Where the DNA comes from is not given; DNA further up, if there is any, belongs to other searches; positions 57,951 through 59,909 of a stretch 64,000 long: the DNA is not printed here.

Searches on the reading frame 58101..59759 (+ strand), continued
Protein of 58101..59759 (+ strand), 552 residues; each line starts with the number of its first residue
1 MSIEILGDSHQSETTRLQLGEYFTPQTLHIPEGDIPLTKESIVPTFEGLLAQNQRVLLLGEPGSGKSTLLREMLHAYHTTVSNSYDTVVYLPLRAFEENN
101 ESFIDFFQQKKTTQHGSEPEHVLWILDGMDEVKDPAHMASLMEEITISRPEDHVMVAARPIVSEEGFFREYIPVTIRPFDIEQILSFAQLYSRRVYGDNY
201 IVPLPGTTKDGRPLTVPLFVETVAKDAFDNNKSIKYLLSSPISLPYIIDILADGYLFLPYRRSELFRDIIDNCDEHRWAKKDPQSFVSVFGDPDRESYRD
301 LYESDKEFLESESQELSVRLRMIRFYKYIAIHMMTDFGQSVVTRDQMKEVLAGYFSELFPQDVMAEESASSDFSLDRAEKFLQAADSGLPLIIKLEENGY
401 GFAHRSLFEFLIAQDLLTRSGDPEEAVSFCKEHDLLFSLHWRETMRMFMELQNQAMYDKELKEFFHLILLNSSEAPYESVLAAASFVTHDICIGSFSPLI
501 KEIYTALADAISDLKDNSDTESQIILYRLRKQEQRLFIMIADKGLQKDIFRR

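Call 39: fold_search(model_id=the predicted structure, library=pdb)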
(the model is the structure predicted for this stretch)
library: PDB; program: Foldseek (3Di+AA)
matches with E <= 10: 997; with E <= 0.001: 2
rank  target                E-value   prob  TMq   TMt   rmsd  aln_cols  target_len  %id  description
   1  4kxf_N                1.8e-04  1.00  0.27  0.19  16.3       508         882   14  Crystal structure of NLRC4 reveals its autoinhibition mechanism (released 2013-07-24)
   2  4kxf_L                4.0e-04  1.00  0.27  0.19  16.6       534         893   13  Crystal structure of NLRC4 reveals its autoinhibition mechanism (released 2013-07-24)
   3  2zj5                  2.3e-03  0.60  0.15  0.12  30.0       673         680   13  Archaeal DNA helicase Hjm complexed with ADP in form 1 (released 2009-02-10)
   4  2v1u_A                4.6e-03  0.95  0.18  0.25  19.4       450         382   12  STRUCTURE OF THE AEROPYRUM PERNIX ORC1 PROTEIN IN COMPLEX WITH DNA (released 2007-09-18)
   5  9nc9_D                7.6e-03  0.57  0.14  0.11  23.9       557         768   13  Helical assembly of AVAST5 filament (released 2026-02-18)
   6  2zj2                  9.1e-03  0.38  0.15  0.13  29.6       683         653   13  Archaeal DNA helicase Hjm apo state in form 1 (released 2009-02-10)
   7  9zjv_A                1.2e-02  0.23  0.12  0.08  21.6       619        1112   11  Human sterile alpha motif domain-containing protein 9 (SAMD9), asymmetric dimer "wing" shape (released 2026-02-25)
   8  7jgr_A                1.4e-02  0.87  0.19  0.25  19.1       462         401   11  Structure of Drosophila ORC bound to DNA (84 bp) and Cdc6 (released 2020-09-09)
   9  8dr0_C                1.8e-02  0.89  0.18  0.27  20.0       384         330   14  Closed state of RFC:PCNA bound to a 3' ss/dsDNA junction (released 2022-08-24)
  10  2va8_B                1.8e-02  0.33  0.14  0.12  30.2       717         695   10  DNA Repair Helicase Hel308 (released 2008-01-15)
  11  8uii_C                1.9e-02  0.91  0.18  0.29  20.2       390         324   12  Cryo-EM map of human clamp-clamp loader ATAD5-RFC-closed PCNA complex in intermediate state 1 (released 2024-05-29)
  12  9peo_C                2.1e-02  0.91  0.19  0.30  20.2       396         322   13  Structure of the S. cerevisiae clamp loader Replication Factor C (RFC) with mixed nucleotide occupancy (released 2025-11-12)
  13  6gco_B                2.3e-02  0.75  0.20  0.26  20.6       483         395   13  Truncated FtsH from A. aeolicus in P312 (released 2018-08-22)
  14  8ro2_J                2.3e-02  0.47  0.16  0.16  32.8       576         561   11  Integrative Structure of the human intron lariat Spliceosome (ILS'') (released 2024-09-18)
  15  3u61_E                2.5e-02  0.82  0.16  0.28  19.1       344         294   11  Structure of T4 Bacteriophage Clamp Loader Bound To Closed Clamp, DNA and ATP Analog and ADP (released 2012-01-04)
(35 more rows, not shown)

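Call 50: find_encoding_contigs(protein=P0121, flank=3000, max_places=6)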
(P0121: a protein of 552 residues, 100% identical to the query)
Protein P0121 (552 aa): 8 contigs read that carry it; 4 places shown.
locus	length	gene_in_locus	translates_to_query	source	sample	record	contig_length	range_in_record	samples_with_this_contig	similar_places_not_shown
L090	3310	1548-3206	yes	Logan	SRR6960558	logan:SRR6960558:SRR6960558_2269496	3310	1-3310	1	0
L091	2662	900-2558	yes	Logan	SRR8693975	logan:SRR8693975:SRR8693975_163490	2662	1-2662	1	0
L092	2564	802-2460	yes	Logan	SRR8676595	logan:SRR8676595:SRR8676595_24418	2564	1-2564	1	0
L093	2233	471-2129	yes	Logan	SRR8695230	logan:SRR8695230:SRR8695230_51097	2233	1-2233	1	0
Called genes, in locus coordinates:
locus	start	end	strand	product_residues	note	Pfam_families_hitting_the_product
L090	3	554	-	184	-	?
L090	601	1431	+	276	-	PF12705:PDDEXK_1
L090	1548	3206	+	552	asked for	PF24883:NPHP3_N (faint), PF05729:NACHT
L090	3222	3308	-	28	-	?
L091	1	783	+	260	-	?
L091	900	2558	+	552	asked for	PF24883:NPHP3_N (faint), PF05729:NACHT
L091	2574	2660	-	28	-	?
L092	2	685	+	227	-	?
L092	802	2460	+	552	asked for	PF24883:NPHP3_N (faint), PF05729:NACHT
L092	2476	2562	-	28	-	?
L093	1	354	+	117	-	?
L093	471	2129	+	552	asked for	PF24883:NPHP3_N (faint), PF05729:NACHT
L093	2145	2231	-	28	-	?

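Call 54: find_encoding_contigs(protein=P0125, flank=6000, max_places=4)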
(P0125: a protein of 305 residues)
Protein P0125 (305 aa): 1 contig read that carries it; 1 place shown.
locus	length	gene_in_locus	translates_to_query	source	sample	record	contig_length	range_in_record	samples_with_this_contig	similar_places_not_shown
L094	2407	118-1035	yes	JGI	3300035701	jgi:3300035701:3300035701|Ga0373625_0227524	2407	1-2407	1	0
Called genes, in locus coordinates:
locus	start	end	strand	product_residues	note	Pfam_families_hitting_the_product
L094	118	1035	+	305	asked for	-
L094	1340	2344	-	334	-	-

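Call 57: search_protein_families(library=pfam, proteins=[L094:1340-2344:-, L087:5310-6038:-, L001:3640-4137:+], max_evalue=0.01)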
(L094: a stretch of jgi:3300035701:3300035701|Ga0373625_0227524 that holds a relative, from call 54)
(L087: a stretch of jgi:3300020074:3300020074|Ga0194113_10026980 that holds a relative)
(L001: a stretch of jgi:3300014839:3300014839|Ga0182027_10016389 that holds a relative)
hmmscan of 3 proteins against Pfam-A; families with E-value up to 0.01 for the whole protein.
L094:1340-2344:- (334 aa): 0 families

L087:5310-6038:- (242 aa): 0 families

L001:3640-4137:+ (165 aa): 1 family
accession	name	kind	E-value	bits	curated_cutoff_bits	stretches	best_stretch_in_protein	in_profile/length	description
PF16289.11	PIN_12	-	0.0025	18.7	32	0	19-64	2-50/172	PIN domain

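Call 61: list_cluster_members(proteins=[P0124, P0121, P0122, P0123])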
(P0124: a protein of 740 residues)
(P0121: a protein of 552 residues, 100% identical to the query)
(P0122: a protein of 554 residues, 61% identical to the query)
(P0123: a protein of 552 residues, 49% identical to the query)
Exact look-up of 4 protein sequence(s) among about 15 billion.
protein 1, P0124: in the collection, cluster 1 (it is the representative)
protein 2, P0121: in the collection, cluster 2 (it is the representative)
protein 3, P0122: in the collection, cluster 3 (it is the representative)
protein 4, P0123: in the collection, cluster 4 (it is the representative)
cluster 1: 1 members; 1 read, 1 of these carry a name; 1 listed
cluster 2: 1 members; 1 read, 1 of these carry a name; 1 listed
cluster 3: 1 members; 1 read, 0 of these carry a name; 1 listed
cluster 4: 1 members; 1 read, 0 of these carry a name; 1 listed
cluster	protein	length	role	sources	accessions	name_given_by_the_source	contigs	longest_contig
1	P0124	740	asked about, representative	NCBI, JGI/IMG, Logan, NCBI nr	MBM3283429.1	NACHT domain-containing protein [Candidatus Gottesmanbacteria bacterium]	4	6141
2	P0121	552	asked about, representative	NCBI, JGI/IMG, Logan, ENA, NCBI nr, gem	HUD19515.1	MAG TPA: NACHT domain-containing protein [Patescibacteria group bacterium] | NACHT domain-containing protein [Patescibacteria group bacterium]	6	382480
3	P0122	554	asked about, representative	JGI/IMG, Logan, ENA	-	-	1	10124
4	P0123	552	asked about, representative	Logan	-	-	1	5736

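Call 82: search_protein_families(library=padloc, proteins=[P0124, P0122, P0123], max_evalue=0.001)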
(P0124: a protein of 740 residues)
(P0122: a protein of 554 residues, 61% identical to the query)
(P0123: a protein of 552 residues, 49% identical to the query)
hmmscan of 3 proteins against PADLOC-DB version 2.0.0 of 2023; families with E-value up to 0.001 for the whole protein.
P0124 (740 aa): 0 families

P0122 (554 aa): 1 family
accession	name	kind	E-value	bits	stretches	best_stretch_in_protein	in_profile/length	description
PDLC04140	mad8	-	5.3e-05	20.9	1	42-80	16-54/314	mads_8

P0123 (552 aa): 2 families
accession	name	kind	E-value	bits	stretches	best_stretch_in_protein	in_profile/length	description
PDLC04140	mad8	-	1.6e-05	22.6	1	47-81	20-54/314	mads_8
PDLC04787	PDC-S01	-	0.00043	17.3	1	38-138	11-110/412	-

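Call 84: find_related_loci(query=A8, collection=metagenome_contigs, flank=8000)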
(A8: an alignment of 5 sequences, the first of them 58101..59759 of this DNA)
Query A8 (552 aa) in metagenome_contigs; peptide patterns used: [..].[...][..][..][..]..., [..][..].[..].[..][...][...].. (x = any residue, [..] = any of these).
132 stretches matched a pattern; 4 encode a relative of the query (tblastn E <= 1e-3); 4 distinct loci.
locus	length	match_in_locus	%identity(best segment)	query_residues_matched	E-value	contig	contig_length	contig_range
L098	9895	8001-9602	61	19-550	0e+0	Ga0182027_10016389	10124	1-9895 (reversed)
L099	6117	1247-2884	37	1-550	6e-112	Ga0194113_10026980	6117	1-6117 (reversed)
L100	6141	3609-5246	37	1-550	6e-112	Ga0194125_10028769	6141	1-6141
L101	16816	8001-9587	36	7-546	6e-103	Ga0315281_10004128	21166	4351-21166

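Call 87: search_protein_families(library=pfam, proteins=[L101:7983-9608:+, L101:6793-7932:+, L101:5397-6806:+, L101:4285-5388:+, L101:3157-4281:+, L101:2126-3160:+, L101:9913-10917:-, L101:11159-11884:-, L101:12361-12876:+, L101:15044-15589:-], max_evalue=0.0001)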
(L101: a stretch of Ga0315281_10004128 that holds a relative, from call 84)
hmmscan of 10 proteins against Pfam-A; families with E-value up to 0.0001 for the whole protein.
L101:7983-9608:+ (541 aa): 5 families
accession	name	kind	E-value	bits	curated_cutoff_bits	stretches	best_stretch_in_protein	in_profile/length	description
PF05729.18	NACHT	-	2.1e-11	44.4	26.7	1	54-190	1-164/167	NACHT domain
PF24883.2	NPHP3_N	-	1.2e-08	35.8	24.8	0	108-155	113-162/164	Nephrocystin 3, N-terminal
PF13191.12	AAA_16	-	1.7e-05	25.8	32.6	0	50-108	16-82/167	AAA ATPase domain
PF20720.3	nSTAND3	-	2.2e-05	24.6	27.2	1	45-78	9-42/155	Novel STAND NTPase 3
PF13401.12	AAA_22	-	9.5e-05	23.2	27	0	54-126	6-65/130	AAA domain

L101:6793-7932:+ (379 aa): 2 families
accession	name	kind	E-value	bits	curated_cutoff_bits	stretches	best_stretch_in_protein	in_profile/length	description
PF04019.17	DUF359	-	1.6e-30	105.7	25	1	245-377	1-124/126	Protein of unknown function (DUF359)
PF01467.32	CTP_transf_like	-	1.6e-11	45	21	1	27-174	3-131/133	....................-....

L101:5397-6806:+ (469 aa): 4 families
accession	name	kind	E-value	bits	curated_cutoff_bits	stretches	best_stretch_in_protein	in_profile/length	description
PF08323.17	Glyco_transf_5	-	7.7e-63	212.8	22.7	1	2-227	1-238/239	Starch synthase catalytic domain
PF00534.26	Glycos_transf_1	-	7.1e-19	68.4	26.4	1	285-443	13-169/172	Glycosyl transferases group 1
PF13692.12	Glyco_trans_1_4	-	9.6e-16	58.8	27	1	288-424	2-138/142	Glycosyl transferases group 1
PF13439.12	Glyco_transf_4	-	1.9e-06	28.5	28.5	1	94-214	49-149/170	Glycosyltransferase Family 4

L101:4285-5388:+ (367 aa): 4 families
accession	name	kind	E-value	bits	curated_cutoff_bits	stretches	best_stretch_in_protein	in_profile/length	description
PF00534.26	Glycos_transf_1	-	1.6e-18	67.2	26.4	1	174-303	13-146/172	Glycosyl transferases group 1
PF13692.12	Glyco_trans_1_4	-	1.1e-15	58.5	27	1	178-303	3-130/142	Glycosyl transferases group 1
PF13439.12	Glyco_transf_4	-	2.4e-11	44.4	28.5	1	24-165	7-169/170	Glycosyltransferase Family 4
PF13579.12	Glyco_trans_4_4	-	5.2e-06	27.3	29.7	1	20-125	2-109/158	Glycosyl transferase 4-like domain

L101:3157-4281:+ (374 aa): 4 families
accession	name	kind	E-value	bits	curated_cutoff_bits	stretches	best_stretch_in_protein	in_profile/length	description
PF00534.26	Glycos_transf_1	-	1.4e-29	103.3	26.4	1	182-310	16-147/172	Glycosyl transferases group 1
PF13692.12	Glyco_trans_1_4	-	6.6e-24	85.2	27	1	183-310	3-131/142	Glycosyl transferases group 1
PF13439.12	Glyco_transf_4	-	3e-14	53.8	28.5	1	29-171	5-168/170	Glycosyltransferase Family 4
PF20706.3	GT4-conflict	-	2.9e-09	36.8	26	1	183-287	199-313/385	Family 4 Glycosyltransferase in conflict systems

L101:2126-3160:+ (344 aa): 4 families
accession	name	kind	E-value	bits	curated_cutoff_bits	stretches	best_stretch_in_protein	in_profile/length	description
PF00534.26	Glycos_transf_1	-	3.2e-20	72.8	26.4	1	179-309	18-155/172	Glycosyl transferases group 1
PF13692.12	Glyco_trans_1_4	-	1.7e-16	61.2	27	1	179-300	4-128/142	Glycosyl transferases group 1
PF13439.12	Glyco_transf_4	-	1.9e-15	57.8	28.5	1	21-131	1-109/170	Glycosyltransferase Family 4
PF13579.12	Glyco_trans_4_4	-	2.9e-09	37.9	29.7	1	22-133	1-112/158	Glycosyl transferase 4-like domain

L101:9913-10917:- (334 aa): 0 families

L101:11159-11884:- (241 aa): 1 family
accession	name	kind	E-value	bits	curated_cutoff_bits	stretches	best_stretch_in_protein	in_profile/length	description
PF18914.6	DUF5666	-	1.6e-13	51.1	27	1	158-214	2-49/60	Domain of unknown function (DUF5666)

L101:12361-12876:+ (171 aa): 1 family
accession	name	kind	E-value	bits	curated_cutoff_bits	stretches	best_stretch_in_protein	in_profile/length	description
PF02502.23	LacAB_rpiB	-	1.9e-41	141.7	24.7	2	76-160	55-138/138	Ribose/Galactose Isomerase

L101:15044-15589:- (181 aa): 0 families
